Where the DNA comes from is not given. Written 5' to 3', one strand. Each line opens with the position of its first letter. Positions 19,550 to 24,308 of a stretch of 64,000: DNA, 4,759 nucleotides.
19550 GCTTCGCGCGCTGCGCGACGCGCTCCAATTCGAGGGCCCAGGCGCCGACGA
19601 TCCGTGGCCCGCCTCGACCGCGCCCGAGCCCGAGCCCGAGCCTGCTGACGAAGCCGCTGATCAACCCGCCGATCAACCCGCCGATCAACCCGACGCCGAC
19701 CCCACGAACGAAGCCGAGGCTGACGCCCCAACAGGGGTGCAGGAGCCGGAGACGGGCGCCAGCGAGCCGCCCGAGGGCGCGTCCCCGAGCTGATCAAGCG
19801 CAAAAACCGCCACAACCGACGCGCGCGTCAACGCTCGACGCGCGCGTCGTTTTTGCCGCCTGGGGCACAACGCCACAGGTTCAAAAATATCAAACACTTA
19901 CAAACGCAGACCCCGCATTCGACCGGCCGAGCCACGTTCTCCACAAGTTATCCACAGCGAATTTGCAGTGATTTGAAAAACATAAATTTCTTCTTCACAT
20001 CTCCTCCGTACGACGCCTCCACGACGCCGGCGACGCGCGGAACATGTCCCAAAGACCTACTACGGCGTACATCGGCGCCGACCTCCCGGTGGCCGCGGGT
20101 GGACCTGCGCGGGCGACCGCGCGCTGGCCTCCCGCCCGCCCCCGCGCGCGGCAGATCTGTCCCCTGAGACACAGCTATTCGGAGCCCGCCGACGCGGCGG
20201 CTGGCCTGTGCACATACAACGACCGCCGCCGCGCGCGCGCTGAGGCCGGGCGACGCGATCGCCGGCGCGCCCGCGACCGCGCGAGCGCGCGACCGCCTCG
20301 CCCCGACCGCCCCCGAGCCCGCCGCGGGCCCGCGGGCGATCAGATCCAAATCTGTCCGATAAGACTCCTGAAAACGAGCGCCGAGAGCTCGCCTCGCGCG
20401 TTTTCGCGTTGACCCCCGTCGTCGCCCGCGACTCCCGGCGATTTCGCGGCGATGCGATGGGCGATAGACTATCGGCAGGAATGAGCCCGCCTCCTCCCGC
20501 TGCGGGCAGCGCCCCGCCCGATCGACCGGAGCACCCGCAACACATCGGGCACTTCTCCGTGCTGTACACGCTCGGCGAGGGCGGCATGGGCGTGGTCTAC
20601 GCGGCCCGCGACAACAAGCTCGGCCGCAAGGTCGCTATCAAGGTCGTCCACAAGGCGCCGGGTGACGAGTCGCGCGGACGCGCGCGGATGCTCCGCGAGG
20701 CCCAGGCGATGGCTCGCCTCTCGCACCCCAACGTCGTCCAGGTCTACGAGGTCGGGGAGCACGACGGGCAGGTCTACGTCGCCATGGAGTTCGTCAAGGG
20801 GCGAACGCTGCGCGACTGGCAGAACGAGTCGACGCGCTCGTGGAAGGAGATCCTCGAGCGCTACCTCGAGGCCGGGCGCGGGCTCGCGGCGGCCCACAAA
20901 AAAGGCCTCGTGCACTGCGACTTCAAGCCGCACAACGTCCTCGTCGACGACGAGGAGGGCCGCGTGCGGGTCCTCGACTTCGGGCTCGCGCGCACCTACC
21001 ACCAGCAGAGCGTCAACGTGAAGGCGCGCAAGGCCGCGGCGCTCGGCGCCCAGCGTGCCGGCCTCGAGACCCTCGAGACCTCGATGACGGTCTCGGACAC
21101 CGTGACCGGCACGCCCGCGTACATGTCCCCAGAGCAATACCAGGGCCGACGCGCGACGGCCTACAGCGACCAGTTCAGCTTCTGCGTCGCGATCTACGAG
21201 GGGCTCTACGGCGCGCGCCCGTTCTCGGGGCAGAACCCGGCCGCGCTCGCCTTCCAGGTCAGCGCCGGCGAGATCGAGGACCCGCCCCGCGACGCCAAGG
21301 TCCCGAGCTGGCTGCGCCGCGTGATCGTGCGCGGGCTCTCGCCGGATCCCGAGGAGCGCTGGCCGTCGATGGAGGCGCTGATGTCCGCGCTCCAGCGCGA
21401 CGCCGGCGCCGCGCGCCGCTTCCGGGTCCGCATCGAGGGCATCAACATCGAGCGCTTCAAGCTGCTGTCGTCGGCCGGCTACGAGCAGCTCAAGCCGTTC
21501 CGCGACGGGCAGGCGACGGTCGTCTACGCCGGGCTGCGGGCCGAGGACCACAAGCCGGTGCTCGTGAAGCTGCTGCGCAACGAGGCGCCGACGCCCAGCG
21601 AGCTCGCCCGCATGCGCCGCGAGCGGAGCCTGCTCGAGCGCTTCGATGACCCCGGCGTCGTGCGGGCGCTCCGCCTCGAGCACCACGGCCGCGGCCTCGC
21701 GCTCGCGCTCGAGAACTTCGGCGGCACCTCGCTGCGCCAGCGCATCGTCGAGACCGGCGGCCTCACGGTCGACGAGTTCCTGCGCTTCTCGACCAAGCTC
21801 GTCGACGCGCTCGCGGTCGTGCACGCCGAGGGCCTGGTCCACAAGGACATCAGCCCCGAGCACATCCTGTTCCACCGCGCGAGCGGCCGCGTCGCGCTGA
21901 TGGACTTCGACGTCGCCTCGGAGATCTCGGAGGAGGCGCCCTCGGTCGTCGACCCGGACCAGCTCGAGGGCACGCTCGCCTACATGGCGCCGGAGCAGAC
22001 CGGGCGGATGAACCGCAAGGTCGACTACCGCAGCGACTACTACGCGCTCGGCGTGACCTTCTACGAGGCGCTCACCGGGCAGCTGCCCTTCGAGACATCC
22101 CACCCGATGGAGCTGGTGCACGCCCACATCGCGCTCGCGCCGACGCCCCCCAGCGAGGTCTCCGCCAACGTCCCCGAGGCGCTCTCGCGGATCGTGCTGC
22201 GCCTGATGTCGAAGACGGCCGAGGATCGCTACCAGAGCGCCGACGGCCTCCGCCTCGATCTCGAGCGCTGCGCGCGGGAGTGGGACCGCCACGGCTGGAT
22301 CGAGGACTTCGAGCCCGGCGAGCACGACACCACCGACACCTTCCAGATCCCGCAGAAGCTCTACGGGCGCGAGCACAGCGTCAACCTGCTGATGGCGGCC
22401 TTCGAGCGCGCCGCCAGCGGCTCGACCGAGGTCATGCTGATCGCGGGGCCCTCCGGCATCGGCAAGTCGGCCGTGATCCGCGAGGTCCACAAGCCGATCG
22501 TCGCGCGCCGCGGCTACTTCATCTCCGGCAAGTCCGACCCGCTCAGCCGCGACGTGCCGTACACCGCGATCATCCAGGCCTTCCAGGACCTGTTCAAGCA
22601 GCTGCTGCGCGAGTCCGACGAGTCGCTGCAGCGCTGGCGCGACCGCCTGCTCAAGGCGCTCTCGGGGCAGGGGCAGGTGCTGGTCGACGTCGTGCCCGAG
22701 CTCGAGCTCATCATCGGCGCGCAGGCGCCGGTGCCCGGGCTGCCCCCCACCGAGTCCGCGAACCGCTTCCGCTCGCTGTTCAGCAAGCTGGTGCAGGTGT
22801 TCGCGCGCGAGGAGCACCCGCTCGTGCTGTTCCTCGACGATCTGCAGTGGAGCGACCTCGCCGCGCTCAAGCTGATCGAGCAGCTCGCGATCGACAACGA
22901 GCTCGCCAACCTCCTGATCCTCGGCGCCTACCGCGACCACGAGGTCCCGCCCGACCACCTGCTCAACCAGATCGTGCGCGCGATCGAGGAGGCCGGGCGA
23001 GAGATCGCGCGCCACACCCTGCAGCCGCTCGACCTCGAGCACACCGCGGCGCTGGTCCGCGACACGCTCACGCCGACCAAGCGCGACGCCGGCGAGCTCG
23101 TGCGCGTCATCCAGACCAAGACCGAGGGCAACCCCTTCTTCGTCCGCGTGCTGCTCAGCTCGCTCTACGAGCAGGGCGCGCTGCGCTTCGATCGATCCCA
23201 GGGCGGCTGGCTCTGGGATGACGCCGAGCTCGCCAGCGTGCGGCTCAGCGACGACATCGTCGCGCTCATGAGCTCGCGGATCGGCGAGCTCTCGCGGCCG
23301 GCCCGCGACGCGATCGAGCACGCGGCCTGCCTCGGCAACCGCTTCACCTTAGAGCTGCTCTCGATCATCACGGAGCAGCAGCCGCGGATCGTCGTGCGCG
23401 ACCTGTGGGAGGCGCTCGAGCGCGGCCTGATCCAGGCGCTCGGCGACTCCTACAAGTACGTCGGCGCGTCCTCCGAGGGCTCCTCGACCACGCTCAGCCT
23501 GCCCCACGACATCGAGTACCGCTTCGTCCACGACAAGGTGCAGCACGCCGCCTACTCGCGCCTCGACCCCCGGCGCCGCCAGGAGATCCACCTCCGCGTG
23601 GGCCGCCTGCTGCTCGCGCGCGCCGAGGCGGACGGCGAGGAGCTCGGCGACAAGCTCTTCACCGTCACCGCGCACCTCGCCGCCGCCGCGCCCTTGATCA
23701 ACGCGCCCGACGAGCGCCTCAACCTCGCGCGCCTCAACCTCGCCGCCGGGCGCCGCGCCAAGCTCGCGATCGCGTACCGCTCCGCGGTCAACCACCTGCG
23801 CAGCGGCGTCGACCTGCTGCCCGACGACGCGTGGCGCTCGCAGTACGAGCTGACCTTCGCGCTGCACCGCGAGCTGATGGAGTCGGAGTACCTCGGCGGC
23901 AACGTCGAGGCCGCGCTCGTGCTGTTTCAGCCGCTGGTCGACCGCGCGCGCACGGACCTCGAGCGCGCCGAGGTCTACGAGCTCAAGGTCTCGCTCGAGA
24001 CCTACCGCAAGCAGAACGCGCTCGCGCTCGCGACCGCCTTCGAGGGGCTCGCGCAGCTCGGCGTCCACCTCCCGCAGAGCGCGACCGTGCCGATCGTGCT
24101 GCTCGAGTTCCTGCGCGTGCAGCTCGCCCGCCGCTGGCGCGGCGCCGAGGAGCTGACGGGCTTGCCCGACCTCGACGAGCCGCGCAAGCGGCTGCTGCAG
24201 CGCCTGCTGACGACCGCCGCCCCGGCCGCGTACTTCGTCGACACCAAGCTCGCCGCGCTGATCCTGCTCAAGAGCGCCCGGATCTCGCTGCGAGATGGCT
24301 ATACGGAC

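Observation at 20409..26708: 2099-aa signalling megaprotein: kinase - kinase-like - STAND P-loop - helical array - GAF - cyclase-homology domain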

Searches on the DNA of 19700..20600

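Call 84: search_rna_families(source=window, start=19700, end=20600, threshold=evalue, max_evalue=1)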
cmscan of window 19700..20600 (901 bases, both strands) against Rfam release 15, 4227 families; matches with E-value up to 1: 0.
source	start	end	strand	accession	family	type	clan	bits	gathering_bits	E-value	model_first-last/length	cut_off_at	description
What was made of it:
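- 19817..19849 (+): Terminator-like hairpin (13-bp stem, 11 G-C pairs, followed by TTTTTG) after the upstream gene. The target therefore probably has its own transcription unit with a ~630-nt upstream region. No Rfam family in 19700-20600 (call 84).
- Tried and rejected: No Rfam match (call 84).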

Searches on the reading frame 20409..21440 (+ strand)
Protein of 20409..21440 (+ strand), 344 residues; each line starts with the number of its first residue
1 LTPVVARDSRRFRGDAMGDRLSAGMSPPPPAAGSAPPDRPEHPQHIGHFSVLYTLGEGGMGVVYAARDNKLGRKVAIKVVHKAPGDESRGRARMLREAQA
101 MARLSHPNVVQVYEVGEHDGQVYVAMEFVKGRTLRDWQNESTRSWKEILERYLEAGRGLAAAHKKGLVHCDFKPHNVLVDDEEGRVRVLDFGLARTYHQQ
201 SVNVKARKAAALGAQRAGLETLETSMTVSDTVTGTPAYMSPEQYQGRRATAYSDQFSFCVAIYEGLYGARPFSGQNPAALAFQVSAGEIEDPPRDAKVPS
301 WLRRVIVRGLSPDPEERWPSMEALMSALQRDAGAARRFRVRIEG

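Call 6: search_protein_families(library=pfam, proteins=[window:20409-21440:+], max_evalue=10)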
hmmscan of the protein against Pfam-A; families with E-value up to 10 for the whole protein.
window:20409-21440:+ (344 aa): 7 families
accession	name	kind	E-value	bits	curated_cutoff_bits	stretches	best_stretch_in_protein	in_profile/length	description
PF00069.31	Pkinase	-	8.3e-46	156.9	31.7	1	51-324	3-258/263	Protein kinase domain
PF07714.23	PK_Tyr_Ser-Thr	-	1.7e-33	116.5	23.1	2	53-222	5-176/258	Protein tyrosine and serine/threonine kinase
PF01636.29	APH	-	2.8e-12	47.3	23.2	2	136-195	145-198/239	Phosphotransferase enzyme family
PF03109.22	ABC1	-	1.9e-09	37.5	22.9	1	118-202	139-222/244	ABC1 atypical kinase-like domain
PF01163.29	RIO1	-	2e-07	31.2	22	1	92-194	53-151/187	RIO domain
PF06293.20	Kdo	-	0.0024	17.8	21.3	1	90-196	54-171/207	Lipopolysaccharide kinase (Kdo/WaaP) family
PF14531.12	Kinase-like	-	0.015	15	25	1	160-204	159-202/289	Kinase-like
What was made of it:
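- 20526..21413 (+): K1 (res 40-335): canonical Hanks Ser/Thr kinase. Motifs: G56-x-G-x-x-G, K78 (VAIK), E97, H-C-D171-F-K173-P-H-N176, D190-F-G, S-P-E242. The activation segment is unusually long, 50 aa between DFG and SPE. Pfam Pkinase E 8.3e-46 on the isolated segment (call 6).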

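Call 85: search_solved_structures(query=window:20481-21440:+, max_evalue=1e-20)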
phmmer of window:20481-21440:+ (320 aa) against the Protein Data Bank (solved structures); distinct sequences matched with E-value up to 1e-20: 62 (the best 60 are shown).
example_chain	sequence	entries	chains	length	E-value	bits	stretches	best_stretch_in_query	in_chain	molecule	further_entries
1o6y_A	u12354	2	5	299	6.7e-37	130.8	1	19-176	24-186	SERINE/THREONINE-PROTEIN KINASE PKNB | Probable serine/threonine-protein kinase pknB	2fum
5u94_A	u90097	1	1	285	9.3e-37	130.3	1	19-175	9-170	Serine/threonine-protein kinase PknB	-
6b2p_A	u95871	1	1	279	1.1e-36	130.1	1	20-175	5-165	Serine/threonine-protein kinase PknB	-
1mru_A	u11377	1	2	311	1.3e-36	129.9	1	19-175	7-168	Probable serine/threonine-protein kinase pknB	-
3orm_A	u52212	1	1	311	3.3e-36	128.5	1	19-175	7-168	Serine/threonine protein kinase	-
9ruk_A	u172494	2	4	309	7.7e-36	127.3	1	23-177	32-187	Serine/threonine-protein kinase StkP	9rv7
6i2p_A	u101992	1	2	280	1.1e-35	126.9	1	20-175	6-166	Serine/threonine-protein kinase PknB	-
9ru3_A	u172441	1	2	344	1.2e-35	126.7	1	23-177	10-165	Serine/threonine-protein kinase StkP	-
3f69_A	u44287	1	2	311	1.2e-35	126.7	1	19-175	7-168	Serine/threonine-protein kinase pknB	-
9ruj_A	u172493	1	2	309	1.3e-35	126.6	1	23-178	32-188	Serine/threonine-protein kinase StkP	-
3ori_A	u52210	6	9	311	1.7e-35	126.2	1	19-175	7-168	Serine/threonine protein kinase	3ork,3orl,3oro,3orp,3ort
3f61_A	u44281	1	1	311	3.2e-35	125.3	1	19-175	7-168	Serine/threonine-protein kinase pknB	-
9ymt_A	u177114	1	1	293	5.4e-33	118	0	25-172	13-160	Serine/Threonine Kinase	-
4eqm_A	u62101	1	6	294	5.4e-33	118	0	25-172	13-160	Protein kinase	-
4ow8_A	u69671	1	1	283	1.3e-31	113.5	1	24-173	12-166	Serine/threonine-protein kinase PknA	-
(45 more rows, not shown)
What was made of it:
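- On Hanks-type Ser/Thr protein kinase (PF00069): K1: The nearest solved relative is PknB (call 85).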

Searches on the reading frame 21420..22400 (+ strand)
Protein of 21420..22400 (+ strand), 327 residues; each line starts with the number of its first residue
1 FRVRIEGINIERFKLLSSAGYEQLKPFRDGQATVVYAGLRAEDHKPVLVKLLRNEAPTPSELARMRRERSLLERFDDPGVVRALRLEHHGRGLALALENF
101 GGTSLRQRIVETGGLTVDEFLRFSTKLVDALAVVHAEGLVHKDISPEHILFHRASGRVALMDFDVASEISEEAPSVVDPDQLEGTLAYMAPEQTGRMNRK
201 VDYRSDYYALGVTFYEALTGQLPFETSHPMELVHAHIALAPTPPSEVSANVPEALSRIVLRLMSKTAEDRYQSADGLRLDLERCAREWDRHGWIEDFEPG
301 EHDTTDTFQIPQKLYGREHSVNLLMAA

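Call 6: search_protein_families(library=pfam, proteins=[window:21420-22400:+], max_evalue=10)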
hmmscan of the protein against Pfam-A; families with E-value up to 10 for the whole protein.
window:21420-22400:+ (327 aa): 6 families
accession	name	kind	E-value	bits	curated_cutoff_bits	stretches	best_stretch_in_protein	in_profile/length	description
PF00069.31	Pkinase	-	1.3e-35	123.5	31.7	1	29-272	9-253/263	Protein kinase domain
PF07714.23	PK_Tyr_Ser-Thr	-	1.5e-21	77.3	23.1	1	29-271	9-249/258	Protein tyrosine and serine/threonine kinase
PF06293.20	Kdo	-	9.8e-05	22.3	21.3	1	131-170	131-173/207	Lipopolysaccharide kinase (Kdo/WaaP) family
PF17667.7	Pkinase_fungal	-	0.00011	21.5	24.1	1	133-192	301-363/387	Fungal protein kinase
PF14531.12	Kinase-like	-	0.00062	19.5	25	1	126-270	153-289/289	Kinase-like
PF01636.29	APH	-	0.0013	18.9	23.2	2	95-166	126-197/239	Phosphotransferase enzyme family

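Call 86: search_solved_structures(query=window:21441-22325:+, max_evalue=0.00001)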
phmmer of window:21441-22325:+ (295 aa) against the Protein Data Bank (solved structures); distinct sequences matched with E-value up to 0.00001: 1167 (the best 60 are shown).
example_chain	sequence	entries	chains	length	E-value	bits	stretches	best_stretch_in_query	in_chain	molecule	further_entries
3ori_A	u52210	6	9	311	3.1e-33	118.8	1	26-277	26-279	Serine/threonine protein kinase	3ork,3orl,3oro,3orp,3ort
3f69_A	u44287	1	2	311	6.3e-33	117.7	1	26-277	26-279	Serine/threonine-protein kinase pknB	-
6i2p_A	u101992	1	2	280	8.4e-33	117.3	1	27-276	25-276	Serine/threonine-protein kinase PknB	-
3f61_A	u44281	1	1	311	1.1e-32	116.9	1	26-277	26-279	Serine/threonine-protein kinase pknB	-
3orm_A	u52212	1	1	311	3.4e-32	115.4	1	32-277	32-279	Serine/threonine protein kinase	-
5u94_A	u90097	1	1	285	4e-32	115.1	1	32-277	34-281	Serine/threonine-protein kinase PknB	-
6b2p_A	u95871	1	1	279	4e-32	115.1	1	32-276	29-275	Serine/threonine-protein kinase PknB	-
1mru_A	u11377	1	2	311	5e-32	114.8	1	32-277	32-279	Probable serine/threonine-protein kinase pknB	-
1o6y_A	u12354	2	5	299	5e-32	114.8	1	32-276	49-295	SERINE/THREONINE-PROTEIN KINASE PKNB | Probable serine/threonine-protein kinase pknB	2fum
9ruk_A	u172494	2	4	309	5.6e-31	111.4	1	21-276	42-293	Serine/threonine-protein kinase StkP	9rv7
9ru3_A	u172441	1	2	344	7.9e-31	110.9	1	21-276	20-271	Serine/threonine-protein kinase StkP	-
9ruj_A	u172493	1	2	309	9.9e-31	110.5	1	21-276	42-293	Serine/threonine-protein kinase StkP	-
9ymt_A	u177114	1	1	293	2e-24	89.8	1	54-278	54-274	Serine/Threonine Kinase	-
4eqm_A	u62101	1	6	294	2e-24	89.8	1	54-278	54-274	Protein kinase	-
2h34_A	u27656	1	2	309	1.1e-23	87.4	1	38-270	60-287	Serine/threonine-protein kinase pknE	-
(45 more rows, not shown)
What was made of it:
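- On Hanks-type Ser/Thr protein kinase (PF00069): K2: PknB is the best PDB hit, E 3e-33 (call 86).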

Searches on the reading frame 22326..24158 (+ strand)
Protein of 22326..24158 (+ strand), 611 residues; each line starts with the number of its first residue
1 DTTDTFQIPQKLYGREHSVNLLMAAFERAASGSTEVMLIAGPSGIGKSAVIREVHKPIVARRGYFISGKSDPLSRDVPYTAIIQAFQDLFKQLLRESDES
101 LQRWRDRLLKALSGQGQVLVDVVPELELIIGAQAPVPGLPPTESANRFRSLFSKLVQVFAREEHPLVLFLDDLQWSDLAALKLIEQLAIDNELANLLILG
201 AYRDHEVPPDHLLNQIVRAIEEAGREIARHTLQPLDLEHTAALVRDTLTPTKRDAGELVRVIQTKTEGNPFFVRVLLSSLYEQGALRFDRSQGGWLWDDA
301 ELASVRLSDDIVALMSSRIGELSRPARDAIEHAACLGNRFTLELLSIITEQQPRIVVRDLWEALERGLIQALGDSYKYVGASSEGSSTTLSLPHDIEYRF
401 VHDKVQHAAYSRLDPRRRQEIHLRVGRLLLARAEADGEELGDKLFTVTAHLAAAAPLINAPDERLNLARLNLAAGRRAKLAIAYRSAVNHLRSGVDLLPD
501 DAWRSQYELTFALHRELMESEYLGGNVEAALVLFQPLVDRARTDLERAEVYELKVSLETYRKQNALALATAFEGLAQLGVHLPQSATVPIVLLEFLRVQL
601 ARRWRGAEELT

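Call 78: predict_structure(alignment_id=A3)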
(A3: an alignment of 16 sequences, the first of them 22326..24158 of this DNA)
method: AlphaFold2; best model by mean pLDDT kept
length: 611 residues; sequences in the alignment: 16
mean_pLDDT: 86.2   pTM: 0.70
mean pLDDT of the five models: 86.2, 85.9, 85.8, 84.8, 83.8
residues with pLDDT >= 90: 288; 70-90: 270; 50-70: 40; < 50: 13
segments of 3 or more residues with pLDDT < 50: 380-389
pLDDT, mean of each block of 10 residues (from residue 1): 69 91 95 95 89 88 90 73 91 90 94 88 87 83 83 94 94 88 93 94 89 92 93 94 90 84 88 86 84 83 65 78 92 91 90 89 86 62 44 76 86 93 93 75 84 93 95 89 85 95 95 96 88 94 92 90 88 88 73 79 66 47
secondary structure, 60 per line:
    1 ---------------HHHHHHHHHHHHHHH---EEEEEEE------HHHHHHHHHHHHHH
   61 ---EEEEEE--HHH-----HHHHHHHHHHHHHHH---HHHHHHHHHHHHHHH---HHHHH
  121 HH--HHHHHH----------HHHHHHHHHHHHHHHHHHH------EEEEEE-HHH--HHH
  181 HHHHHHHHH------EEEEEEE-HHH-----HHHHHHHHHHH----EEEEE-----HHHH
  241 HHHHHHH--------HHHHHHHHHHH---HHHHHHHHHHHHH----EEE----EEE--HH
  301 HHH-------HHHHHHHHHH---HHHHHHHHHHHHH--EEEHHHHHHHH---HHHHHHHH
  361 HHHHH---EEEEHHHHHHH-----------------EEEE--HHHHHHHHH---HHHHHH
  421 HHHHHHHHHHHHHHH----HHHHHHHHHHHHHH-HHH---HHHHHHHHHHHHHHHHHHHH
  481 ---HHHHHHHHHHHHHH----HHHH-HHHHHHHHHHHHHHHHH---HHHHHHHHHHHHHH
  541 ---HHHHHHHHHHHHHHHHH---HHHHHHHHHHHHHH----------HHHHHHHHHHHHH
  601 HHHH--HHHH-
elements in order: H16-30 E34-40 H47-60 E64-69 H80-94 H98-112 H116-122 H125-130 H141-159 E166-171 H178-189 E196-202 H212-222 E227-231 H237-247 H256-266 H270-282 E287-289 E294-296 H299-303 H311-320 H324-336 E339-341 H342-349 H353-365 E369-372 H373-379 E397-400 H403-411 H415-435 H440-453 H461-480 H484-497 H502-505 H507-523 H527-540 H544-560 H564-577 H588-604 H607-610
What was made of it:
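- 22326..23438 (+): NOD (res 640-1010): AAA_16 / STAND P-loop NTPase with Walker A G680PSGIGKS (22446-22469) and Walker B L805VLFLDD (22821-22841), followed by helical and winged-helix-like subdomains. AF2 pLDDT 86 (call 78).
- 23436..25388 (+): Helical array (res 1010-1660), all-alpha and TPR-like. It is conserved across the whole family. AF2 models the first part, up to residue 1250, as helical (call 78).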

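Call 80: fold_search(model_id=the predicted structure, library=pdb)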
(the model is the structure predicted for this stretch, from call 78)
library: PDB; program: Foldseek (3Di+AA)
matches with E <= 10: 1496; with E <= 0.001: 69
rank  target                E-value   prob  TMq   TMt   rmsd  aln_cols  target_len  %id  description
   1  6mfv_A                3.5e-08  1.00  0.43  0.41  11.8       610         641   12  Crystal structure of the Signal Transduction ATPase with Numerous Domains (STAND) protein with a tetratricopeptide rep (released 2019-02-20)
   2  3shf                  8.3e-07  1.00  0.43  0.25  11.6       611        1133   13  Crystal structure of the R265S mutant of full-length murine Apaf-1 (released 2011-08-24)
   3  2qby_A                1.0e-06  1.00  0.31  0.48  15.1       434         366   14  Crystal structure of a heterodimer of Cdc6/Orc1 initiators bound to origin DNA (from S. solfataricus) (released 2007-09-11)
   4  5v8f_A                1.8e-06  1.00  0.26  0.36  15.1       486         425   10  Structural basis of MCM2-7 replicative helicase loading by ORC-Cdc6 and Cdt1 (released 2017-05-10)
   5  2qby_B                3.5e-06  1.00  0.31  0.48  13.8       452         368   13  Crystal structure of a heterodimer of Cdc6/Orc1 initiators bound to origin DNA (from S. solfataricus) (released 2007-09-11)
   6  7jpq_D                3.5e-06  1.00  0.30  0.43  14.9       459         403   12  ORC-O2-5: Human Origin Recognition Complex (ORC) with subunits 2,3,4,5 (released 2020-09-02)
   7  8bob_C                3.6e-06  1.00  0.40  0.56   9.6       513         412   15  Structural basis for negative regulation of the maltose system (released 2023-10-18)
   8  7jpo_D                4.3e-06  1.00  0.30  0.42  15.1       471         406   12  ORC-O1AAA: Human Origin Recognition Complex (ORC) with dynamic/unresolved ORC2 WH (released 2020-09-02)
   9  8s0e_A                6.7e-06  1.00  0.30  0.47  14.4       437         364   12  H. sapiens OCCM bound to double stranded DNA (released 2024-10-02)
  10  8s0e_G                7.0e-06  1.00  0.24  0.40  15.2       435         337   13  H. sapiens OCCM bound to double stranded DNA (released 2024-10-02)
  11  7jgr_A                9.1e-06  1.00  0.30  0.43  14.7       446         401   12  Structure of Drosophila ORC bound to DNA (84 bp) and Cdc6 (released 2020-09-09)
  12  7jps_D                9.1e-06  1.00  0.28  0.40  15.4       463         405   12  ORC-DNA: Human Origin Recognition Complex (ORC) with DNA bound in the core (released 2020-09-09)
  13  7jgr_G                1.0e-05  1.00  0.29  0.44  14.8       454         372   11  Structure of Drosophila ORC bound to DNA (84 bp) and Cdc6 (released 2020-09-09)
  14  8s0e_D                1.1e-05  1.00  0.29  0.41  15.2       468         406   11  H. sapiens OCCM bound to double stranded DNA (released 2024-10-02)
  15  2v1u_A                1.3e-05  1.00  0.27  0.39  14.6       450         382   13  STRUCTURE OF THE AEROPYRUM PERNIX ORC1 PROTEIN IN COMPLEX WITH DNA (released 2007-09-18)
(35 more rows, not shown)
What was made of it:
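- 22326..23438 (+): Foldseek top hits are 6mfv (STAND-TPR), Apaf-1, Cdc6/Orc1, MalT, CED-4 and plant NLRs (call 80).
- On STAND / AAA_16 P-loop NTPase: TM-scores are low (0.25-0.43), as expected for a multi-domain model (call 80).
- Tried and rejected: A fold search was needed (call 80).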
